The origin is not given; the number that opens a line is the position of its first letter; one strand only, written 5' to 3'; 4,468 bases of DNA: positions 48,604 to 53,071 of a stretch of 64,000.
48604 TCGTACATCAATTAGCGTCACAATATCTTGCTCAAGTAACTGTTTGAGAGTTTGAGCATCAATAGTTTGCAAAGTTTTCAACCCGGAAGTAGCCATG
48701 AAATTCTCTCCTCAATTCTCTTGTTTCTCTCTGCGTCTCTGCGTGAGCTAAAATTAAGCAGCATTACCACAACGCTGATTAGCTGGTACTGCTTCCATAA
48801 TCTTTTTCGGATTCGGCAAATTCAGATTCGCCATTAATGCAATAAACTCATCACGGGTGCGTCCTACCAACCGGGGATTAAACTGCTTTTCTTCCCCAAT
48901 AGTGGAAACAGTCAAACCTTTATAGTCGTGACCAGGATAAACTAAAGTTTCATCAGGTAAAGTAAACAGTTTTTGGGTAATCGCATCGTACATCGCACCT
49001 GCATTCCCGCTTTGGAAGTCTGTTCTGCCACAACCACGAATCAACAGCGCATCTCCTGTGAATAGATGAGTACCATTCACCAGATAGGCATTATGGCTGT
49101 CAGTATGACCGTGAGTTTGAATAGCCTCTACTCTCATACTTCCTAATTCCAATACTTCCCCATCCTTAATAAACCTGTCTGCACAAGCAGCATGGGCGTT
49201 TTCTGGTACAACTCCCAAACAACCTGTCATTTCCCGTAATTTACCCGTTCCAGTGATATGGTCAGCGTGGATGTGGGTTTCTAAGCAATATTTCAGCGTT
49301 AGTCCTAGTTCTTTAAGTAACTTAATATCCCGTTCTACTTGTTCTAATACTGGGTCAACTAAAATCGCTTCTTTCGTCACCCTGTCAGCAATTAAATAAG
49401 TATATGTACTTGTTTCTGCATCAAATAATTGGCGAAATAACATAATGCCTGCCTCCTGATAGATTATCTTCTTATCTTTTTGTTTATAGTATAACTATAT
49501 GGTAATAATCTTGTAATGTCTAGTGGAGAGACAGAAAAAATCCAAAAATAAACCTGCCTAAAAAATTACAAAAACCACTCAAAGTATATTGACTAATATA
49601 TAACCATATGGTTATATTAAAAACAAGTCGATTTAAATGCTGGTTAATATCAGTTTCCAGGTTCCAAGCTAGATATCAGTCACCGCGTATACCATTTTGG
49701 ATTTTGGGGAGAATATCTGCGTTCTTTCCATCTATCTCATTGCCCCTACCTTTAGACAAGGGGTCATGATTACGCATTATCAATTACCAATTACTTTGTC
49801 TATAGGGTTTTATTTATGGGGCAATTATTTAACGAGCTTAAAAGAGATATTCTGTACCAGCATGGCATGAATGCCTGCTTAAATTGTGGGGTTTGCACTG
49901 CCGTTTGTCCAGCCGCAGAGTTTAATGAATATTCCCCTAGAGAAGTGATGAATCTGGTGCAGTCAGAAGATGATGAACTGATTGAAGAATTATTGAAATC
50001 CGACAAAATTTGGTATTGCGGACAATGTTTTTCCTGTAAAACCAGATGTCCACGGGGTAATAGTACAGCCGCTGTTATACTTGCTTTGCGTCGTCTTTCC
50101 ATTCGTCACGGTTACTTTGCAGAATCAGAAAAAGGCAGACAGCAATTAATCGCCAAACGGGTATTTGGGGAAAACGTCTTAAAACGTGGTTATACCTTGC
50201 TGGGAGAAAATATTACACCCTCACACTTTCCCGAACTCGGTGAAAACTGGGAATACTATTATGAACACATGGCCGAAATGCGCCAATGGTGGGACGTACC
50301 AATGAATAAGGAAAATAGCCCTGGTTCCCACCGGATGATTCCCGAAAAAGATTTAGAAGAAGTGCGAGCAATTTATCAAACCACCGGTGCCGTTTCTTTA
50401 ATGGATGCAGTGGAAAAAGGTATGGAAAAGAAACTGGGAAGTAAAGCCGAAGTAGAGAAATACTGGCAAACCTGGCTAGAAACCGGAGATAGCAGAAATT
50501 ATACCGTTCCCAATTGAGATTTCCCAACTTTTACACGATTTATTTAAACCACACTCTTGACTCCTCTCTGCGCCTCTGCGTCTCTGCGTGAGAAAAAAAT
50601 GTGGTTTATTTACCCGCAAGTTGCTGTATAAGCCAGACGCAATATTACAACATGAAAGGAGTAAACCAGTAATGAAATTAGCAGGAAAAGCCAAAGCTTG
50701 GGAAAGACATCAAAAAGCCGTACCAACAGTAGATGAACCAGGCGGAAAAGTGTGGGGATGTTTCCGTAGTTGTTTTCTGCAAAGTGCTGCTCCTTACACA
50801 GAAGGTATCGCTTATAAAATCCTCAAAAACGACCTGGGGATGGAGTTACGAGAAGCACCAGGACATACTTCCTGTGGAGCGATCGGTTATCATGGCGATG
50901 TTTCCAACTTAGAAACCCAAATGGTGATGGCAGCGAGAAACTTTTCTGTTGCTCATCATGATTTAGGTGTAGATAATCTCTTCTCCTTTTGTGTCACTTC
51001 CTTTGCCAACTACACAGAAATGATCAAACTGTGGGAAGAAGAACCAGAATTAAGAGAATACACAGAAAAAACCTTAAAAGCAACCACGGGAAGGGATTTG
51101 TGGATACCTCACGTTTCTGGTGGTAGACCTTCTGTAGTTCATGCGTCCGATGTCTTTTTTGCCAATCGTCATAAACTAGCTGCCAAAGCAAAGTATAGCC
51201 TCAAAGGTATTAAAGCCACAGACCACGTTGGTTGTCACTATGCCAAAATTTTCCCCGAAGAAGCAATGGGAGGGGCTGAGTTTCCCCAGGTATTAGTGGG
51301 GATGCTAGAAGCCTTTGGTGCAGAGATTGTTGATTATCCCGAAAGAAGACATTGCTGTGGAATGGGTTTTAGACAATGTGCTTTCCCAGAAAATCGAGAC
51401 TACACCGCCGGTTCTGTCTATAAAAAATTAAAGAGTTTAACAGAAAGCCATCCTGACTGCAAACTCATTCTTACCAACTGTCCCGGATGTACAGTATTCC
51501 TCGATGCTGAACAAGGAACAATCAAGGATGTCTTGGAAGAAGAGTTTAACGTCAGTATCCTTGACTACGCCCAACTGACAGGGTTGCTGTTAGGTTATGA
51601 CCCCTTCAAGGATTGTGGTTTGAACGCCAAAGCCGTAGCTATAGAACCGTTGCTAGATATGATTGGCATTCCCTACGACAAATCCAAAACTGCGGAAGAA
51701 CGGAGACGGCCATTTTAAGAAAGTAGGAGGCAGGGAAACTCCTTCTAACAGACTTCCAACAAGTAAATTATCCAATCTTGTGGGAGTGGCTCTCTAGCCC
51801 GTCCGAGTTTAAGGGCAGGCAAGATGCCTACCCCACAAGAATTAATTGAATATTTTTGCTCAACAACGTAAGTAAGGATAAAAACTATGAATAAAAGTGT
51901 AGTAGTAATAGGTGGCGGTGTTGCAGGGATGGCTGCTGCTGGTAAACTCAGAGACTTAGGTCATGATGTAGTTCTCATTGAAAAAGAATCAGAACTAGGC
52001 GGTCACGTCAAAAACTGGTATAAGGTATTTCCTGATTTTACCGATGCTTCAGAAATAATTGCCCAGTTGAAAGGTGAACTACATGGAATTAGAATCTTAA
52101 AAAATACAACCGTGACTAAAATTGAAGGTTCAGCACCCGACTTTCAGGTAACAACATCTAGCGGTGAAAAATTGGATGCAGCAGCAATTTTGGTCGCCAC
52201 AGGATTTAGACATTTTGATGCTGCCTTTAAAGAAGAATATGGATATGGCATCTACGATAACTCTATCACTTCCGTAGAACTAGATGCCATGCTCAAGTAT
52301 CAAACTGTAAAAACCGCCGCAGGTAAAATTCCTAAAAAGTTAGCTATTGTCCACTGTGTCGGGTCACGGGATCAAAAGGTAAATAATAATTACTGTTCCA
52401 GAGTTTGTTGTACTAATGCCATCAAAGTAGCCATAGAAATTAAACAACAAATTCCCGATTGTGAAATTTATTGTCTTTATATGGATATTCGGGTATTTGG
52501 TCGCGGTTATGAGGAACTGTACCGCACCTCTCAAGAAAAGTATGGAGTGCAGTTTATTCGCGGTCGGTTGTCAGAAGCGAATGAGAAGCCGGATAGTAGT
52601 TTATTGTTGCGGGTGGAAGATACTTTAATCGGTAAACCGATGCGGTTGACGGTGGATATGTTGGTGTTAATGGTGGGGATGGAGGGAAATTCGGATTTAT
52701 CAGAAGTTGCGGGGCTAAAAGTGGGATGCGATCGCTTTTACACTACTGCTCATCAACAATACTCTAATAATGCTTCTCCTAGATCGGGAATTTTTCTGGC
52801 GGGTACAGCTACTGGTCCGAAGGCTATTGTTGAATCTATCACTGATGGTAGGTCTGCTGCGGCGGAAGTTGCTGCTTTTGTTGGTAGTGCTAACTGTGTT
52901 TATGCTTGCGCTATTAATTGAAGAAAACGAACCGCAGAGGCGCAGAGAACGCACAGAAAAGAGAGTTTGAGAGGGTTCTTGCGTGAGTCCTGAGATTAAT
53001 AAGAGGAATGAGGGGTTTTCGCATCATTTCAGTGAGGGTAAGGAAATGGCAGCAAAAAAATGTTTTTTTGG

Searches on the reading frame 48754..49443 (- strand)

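Call 9: search_protein_families(library=pfam, proteins=[window:48754-49443:-])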
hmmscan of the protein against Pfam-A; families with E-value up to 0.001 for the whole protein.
window:48754-49443:- (229 aa): 2 families
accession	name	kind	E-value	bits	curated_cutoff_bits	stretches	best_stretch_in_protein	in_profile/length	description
PF00753.33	Lactamase_B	-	4.6e-19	69.6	22.7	1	12-172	5-196/196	Metallo-beta-lactamase superfamily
PF12706.13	Lactamase_B_2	-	0.00017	21.7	27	1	27-114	3-96/200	Beta-lactamase superfamily domain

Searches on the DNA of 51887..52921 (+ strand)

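Call 34: search_rna_families(sources=[L009, L027, L052, L065, L066, L018, L041, L021, L023, L058, L008, L025, L032, L087, L096, L045, L124, L123], threshold=gathering)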
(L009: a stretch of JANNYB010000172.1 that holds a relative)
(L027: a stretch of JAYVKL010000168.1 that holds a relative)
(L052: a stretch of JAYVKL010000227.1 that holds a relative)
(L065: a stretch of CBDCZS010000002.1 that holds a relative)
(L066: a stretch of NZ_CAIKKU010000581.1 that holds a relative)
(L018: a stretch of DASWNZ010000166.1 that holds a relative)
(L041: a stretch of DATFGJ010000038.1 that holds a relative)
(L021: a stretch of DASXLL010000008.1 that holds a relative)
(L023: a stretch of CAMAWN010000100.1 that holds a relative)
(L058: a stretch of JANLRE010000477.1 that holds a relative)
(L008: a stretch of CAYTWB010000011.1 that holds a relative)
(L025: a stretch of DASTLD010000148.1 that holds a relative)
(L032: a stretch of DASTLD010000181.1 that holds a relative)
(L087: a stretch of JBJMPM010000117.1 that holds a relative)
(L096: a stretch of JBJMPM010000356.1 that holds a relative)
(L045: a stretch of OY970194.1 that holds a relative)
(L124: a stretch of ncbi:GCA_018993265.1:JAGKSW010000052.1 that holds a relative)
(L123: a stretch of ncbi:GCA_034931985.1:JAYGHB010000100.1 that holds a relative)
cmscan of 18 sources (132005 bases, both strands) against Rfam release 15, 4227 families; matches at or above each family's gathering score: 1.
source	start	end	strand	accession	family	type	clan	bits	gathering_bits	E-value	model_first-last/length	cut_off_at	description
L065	4544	4589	-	RF01687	Acido-Lenti-1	Gene; sRNA;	-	39.8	37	3.2e-05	1-46/46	no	Acido-Lenti-1 RNA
